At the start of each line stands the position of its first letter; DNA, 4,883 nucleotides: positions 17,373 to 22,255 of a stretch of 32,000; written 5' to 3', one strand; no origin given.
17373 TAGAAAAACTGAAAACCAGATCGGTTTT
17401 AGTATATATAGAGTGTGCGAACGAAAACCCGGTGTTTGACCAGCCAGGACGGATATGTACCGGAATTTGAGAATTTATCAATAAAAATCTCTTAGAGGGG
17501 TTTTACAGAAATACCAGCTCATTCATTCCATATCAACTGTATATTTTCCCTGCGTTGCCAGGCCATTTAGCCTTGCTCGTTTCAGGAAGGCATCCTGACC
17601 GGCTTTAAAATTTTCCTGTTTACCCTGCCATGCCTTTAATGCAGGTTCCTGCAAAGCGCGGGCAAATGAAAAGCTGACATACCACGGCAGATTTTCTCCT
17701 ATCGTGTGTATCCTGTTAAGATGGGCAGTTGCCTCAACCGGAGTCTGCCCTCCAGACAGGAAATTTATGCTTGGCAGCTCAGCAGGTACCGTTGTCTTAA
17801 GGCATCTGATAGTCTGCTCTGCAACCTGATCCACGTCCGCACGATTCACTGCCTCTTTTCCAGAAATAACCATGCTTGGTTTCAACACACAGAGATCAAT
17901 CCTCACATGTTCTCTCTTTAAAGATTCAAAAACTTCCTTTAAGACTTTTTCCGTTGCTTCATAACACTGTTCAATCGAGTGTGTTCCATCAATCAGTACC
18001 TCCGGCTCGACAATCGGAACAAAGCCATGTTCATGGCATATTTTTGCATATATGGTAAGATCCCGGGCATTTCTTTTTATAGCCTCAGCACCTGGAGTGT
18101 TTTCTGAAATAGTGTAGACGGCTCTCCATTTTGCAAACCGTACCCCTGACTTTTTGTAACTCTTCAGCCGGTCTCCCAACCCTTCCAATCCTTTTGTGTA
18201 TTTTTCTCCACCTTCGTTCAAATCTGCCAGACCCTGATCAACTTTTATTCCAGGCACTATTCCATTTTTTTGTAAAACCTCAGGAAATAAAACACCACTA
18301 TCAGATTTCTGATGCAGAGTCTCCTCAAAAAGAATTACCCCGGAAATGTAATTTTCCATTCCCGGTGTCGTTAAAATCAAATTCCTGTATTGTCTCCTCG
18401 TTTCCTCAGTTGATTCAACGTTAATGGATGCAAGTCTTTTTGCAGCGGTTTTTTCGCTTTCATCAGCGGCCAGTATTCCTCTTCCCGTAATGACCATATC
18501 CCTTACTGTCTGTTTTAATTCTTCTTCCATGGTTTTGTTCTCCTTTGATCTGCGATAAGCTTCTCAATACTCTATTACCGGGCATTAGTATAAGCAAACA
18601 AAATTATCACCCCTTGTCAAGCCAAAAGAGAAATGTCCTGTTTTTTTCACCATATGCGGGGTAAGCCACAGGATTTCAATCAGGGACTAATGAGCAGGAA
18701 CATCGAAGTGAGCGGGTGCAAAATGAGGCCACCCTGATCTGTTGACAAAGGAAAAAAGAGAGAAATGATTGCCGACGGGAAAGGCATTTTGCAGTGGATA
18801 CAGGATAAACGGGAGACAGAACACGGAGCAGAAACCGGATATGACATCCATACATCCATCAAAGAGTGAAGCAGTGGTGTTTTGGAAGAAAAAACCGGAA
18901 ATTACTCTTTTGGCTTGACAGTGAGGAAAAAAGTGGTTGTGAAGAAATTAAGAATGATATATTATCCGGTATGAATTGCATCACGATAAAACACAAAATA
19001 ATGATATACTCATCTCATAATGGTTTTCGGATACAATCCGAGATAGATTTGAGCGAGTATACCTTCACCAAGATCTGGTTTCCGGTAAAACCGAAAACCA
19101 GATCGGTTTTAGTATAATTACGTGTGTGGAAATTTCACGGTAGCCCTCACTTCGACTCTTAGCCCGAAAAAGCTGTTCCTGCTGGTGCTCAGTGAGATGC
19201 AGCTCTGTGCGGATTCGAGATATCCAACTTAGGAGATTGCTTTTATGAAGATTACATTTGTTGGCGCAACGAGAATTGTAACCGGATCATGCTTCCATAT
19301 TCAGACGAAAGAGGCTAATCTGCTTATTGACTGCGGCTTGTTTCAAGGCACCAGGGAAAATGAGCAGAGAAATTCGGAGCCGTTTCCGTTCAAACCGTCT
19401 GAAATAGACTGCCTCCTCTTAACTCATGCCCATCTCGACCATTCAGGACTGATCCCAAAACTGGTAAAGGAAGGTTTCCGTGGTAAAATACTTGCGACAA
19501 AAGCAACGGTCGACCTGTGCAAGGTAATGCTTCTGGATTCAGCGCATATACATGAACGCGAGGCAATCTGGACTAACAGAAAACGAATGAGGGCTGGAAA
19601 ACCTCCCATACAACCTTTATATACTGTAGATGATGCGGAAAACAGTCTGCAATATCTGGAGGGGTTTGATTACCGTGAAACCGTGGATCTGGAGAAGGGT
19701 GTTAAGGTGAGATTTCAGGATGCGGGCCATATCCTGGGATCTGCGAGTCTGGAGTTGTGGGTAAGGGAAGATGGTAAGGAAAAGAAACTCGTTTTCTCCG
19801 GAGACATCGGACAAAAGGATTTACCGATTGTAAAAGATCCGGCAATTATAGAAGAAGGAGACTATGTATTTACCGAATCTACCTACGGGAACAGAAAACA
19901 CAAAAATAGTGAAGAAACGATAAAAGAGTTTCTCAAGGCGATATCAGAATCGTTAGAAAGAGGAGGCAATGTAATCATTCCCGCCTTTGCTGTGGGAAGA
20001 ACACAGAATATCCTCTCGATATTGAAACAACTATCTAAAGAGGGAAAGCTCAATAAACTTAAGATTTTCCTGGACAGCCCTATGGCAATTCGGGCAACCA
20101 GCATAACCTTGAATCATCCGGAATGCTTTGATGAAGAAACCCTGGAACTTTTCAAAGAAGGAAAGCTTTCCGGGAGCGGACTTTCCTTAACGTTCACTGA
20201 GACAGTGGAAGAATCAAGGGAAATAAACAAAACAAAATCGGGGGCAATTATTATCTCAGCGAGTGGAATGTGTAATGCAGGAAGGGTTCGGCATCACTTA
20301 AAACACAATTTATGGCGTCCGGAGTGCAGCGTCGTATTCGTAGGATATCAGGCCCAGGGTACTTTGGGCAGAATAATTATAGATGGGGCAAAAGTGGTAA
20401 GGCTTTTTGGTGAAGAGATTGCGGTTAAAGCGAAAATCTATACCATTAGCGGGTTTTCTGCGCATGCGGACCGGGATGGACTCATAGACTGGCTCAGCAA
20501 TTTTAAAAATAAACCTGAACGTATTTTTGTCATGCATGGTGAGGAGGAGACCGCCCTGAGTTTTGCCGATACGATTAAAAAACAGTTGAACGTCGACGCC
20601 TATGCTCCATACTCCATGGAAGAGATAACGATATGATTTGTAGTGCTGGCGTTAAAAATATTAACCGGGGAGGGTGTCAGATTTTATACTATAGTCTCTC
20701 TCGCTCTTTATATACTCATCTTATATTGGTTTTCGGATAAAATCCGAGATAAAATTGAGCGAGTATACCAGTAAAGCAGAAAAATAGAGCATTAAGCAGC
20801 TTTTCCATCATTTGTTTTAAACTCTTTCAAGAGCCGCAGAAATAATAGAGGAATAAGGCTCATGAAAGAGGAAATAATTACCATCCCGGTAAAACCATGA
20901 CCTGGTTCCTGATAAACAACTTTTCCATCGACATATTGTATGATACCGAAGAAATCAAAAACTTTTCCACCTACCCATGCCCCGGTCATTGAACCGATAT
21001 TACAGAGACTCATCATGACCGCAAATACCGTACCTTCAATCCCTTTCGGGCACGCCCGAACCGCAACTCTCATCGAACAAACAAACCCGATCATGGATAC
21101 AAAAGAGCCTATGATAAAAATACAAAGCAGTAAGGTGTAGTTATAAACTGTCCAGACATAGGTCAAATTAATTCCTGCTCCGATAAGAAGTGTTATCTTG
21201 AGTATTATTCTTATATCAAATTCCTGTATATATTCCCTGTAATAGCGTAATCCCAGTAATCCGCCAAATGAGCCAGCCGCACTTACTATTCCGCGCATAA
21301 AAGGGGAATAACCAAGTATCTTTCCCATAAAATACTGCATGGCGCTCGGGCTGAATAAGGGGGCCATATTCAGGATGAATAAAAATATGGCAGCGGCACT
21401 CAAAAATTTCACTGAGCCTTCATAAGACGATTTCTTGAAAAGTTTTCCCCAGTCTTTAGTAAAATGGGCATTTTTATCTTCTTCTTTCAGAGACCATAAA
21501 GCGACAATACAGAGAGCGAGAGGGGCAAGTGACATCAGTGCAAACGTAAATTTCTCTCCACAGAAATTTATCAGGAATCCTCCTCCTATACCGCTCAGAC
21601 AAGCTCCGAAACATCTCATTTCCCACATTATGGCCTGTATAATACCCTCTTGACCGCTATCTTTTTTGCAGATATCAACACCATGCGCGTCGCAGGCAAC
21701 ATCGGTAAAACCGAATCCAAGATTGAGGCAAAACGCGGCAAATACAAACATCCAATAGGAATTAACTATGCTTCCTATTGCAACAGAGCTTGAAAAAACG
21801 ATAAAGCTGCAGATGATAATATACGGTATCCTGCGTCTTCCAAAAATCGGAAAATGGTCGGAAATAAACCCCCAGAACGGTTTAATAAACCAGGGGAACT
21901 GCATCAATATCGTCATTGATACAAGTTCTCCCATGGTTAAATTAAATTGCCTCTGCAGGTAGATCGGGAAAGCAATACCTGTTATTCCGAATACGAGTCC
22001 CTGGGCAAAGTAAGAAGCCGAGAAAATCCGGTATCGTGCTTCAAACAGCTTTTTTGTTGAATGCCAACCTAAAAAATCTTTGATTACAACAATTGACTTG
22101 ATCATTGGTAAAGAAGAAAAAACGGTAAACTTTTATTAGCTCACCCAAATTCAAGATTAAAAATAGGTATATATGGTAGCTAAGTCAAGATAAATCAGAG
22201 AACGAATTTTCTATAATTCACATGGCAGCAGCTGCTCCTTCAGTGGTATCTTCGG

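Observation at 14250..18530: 990-aa protein with a divergent GlpX-like core (catalytic motifs altered) fused to a large helical-repeat domain, directly downstream of a class I aldolase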

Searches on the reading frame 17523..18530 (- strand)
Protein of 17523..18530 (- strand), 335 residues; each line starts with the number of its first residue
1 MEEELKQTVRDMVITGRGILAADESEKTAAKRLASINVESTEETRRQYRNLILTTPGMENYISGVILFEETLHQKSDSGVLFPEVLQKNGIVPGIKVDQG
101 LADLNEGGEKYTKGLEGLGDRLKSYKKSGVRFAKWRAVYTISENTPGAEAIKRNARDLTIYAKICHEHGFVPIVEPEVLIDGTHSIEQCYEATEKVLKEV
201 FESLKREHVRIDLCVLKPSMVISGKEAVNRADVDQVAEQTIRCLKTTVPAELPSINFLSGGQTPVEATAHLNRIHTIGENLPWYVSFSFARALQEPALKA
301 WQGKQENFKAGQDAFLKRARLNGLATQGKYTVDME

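Call 3: search_protein_families(library=pfam, proteins=[window:17523-18530:-], max_evalue=1)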
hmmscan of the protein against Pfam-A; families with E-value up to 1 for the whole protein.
window:17523-18530:- (335 aa): 1 family
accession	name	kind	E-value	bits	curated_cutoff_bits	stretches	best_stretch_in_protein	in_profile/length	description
PF00274.25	Glycolytic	-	9.9e-131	436.1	22.2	1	4-332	1-331/349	Fructose-bisphosphate aldolase class-I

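Call 4: search_protein_families(library=ncbifam, proteins=[window:17523-18530:-], max_evalue=1)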
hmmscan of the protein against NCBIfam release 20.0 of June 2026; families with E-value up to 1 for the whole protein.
window:17523-18530:- (335 aa): 2 families
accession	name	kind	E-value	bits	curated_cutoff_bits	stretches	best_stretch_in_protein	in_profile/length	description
NF033379.1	FrucBisAld_I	equivalog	4.8e-139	462.7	250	1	4-326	1-323/324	class I fructose-bisphosphate aldolase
NF003784.0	PRK05377.1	equivalog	1.1e-18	67.6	392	1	47-209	53-211/297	fructose bisphosphate aldolase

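Call 81: search_solved_structures(query=window:17523-18530:-, max_evalue=1e-20, show_alignments=1)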
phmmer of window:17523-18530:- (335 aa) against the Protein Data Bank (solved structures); distinct sequences matched with E-value up to 1e-20: 44.
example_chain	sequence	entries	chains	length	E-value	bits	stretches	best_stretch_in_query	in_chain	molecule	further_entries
6rng_A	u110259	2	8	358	5e-100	338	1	14-333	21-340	Fructose-bisphosphate aldolase 6, cytosolic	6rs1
7efs_A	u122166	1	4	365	3.7e-95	322.1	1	14-331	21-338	Fructose-bisphosphate aldolase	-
1j4e_A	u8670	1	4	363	4.7e-95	321.7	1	3-332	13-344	FRUCTOSE-BISPHOSPHATE ALDOLASE A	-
3mmt_A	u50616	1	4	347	9e-95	320.8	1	1-335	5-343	Fructose-bisphosphate aldolase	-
7u5j_A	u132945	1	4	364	9.5e-95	320.7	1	4-331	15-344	Fructose-bisphosphate aldolase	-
1ald_A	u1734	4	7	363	1.7e-94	319.9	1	3-332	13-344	ALDOLASE A | FRUCTOSE-BISPHOSPHATE ALDOLASE | Fructose-bisphosphate aldolase A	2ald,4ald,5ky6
6xmh_A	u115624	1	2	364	1.7e-94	319.9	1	3-332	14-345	Fructose-bisphosphate aldolase A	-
1ado_A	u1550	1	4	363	2.3e-94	319.5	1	3-332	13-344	ALDOLASE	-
1zah_A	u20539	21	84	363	2.3e-94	319.4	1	3-332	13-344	Fructose-bisphosphate aldolase A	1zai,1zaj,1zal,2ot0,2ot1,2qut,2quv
7vdc_A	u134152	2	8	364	2.3e-94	319.4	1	3-332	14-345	Fructose-bisphosphate aldolase A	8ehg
11nh_A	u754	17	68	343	3e-94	319.1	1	3-331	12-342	Fructose-bisphosphate aldolase A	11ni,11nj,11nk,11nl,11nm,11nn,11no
8twk_A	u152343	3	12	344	3e-94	319.1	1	3-331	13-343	Fructose-bisphosphate aldolase A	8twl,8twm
6xmo_A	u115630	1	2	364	3.2e-94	319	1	3-332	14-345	Fructose-bisphosphate aldolase A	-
6xml_A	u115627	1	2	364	4.4e-94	318.5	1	3-332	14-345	Fructose-bisphosphate aldolase A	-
6xmm_A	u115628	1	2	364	6e-94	318.1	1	3-332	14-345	Fructose-bisphosphate aldolase A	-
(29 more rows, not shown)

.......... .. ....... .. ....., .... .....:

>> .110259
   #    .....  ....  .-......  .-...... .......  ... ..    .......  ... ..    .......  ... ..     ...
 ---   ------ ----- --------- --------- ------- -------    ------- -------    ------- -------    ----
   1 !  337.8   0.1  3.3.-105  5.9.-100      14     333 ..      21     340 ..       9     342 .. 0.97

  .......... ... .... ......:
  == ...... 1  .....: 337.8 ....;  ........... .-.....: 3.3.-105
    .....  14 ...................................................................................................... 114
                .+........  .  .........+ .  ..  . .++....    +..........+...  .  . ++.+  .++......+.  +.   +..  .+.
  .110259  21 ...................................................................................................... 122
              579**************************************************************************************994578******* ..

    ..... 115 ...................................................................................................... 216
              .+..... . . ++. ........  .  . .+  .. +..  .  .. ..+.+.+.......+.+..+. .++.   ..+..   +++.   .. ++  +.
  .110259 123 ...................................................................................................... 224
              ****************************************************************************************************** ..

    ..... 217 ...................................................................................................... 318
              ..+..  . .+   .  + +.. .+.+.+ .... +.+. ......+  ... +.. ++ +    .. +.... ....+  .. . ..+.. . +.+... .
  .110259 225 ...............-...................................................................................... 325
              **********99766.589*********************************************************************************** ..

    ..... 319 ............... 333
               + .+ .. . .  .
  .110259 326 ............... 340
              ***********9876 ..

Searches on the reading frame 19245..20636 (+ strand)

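Call 3: search_protein_families(library=pfam, proteins=[window:19245-20636:+], max_evalue=1)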
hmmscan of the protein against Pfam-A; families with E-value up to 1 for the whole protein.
window:19245-20636:+ (463 aa): 9 families
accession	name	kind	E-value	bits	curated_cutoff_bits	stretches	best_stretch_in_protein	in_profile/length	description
PF10996.14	Beta-Casp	-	5.4e-38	130.7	27.7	1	253-377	1-119/120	Beta-Casp domain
PF07521.17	RMMBL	-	2.6e-20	72.6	21.6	1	392-455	2-63/63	Zn-dependent metallo-hydrolase RNA specificity domain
PF00753.33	Lactamase_B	-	6.7e-11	42.9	22.7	1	14-92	6-82/196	Metallo-beta-lactamase superfamily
PF16661.11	Lactamase_B_6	-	4.7e-07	29.8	27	1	20-169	3-147/193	Metallo-beta-lactamase superfamily domain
PF12706.13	Lactamase_B_2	-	2.6e-06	27.6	27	1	25-93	2-71/200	Beta-lactamase superfamily domain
PF13483.12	Lactamase_B_3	-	0.0016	18.9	24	1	13-67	6-50/160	Beta-lactamase superfamily domain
PF00216.26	Bac_DNA_binding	-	0.06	14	22.4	1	218-249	17-48/90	Bacterial DNA-binding protein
PF06819.16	Arc_PepC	-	0.094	13.4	23.4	1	217-271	53-106/110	Archaeal Peptidase A24 C-terminal Domain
PF17879.7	DNA_ligase_C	-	0.13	12.7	25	1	251-350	7-102/109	DNA ligase C-terminal domain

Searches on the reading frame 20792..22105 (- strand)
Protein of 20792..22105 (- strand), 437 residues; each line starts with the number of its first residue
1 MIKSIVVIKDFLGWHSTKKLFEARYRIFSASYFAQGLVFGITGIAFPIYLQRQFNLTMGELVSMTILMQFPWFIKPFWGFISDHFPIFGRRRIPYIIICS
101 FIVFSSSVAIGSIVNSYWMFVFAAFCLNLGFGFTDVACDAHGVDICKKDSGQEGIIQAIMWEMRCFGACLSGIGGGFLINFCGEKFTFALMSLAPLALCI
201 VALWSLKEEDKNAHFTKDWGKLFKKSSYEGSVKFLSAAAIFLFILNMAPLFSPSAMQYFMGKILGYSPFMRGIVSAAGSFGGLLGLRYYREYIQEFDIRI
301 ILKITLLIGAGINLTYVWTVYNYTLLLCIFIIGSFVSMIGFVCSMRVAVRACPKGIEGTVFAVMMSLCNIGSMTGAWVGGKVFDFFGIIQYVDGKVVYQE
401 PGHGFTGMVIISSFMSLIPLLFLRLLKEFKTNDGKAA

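Call 25: search_protein_families(library=pfam, proteins=[window:20792-22105:-], max_evalue=0.00001)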
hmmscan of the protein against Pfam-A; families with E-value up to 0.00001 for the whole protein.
window:20792-22105:- (437 aa): 4 families
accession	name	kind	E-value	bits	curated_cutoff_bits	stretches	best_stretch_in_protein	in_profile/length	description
PF03092.22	BT1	-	2e-43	149.2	22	1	35-428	1-414/432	BT1 family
PF07690.21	MFS_1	-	4.4e-22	78.9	33.4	1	30-375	3-346/347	Major Facilitator Superfamily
PF12832.13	MFS_1_like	-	5.5e-08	32.7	25.2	1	230-388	204-367/373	MFS_1 like family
PF03209.21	PUCC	-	1.3e-06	28.1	21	1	59-393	18-370/401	PUCC protein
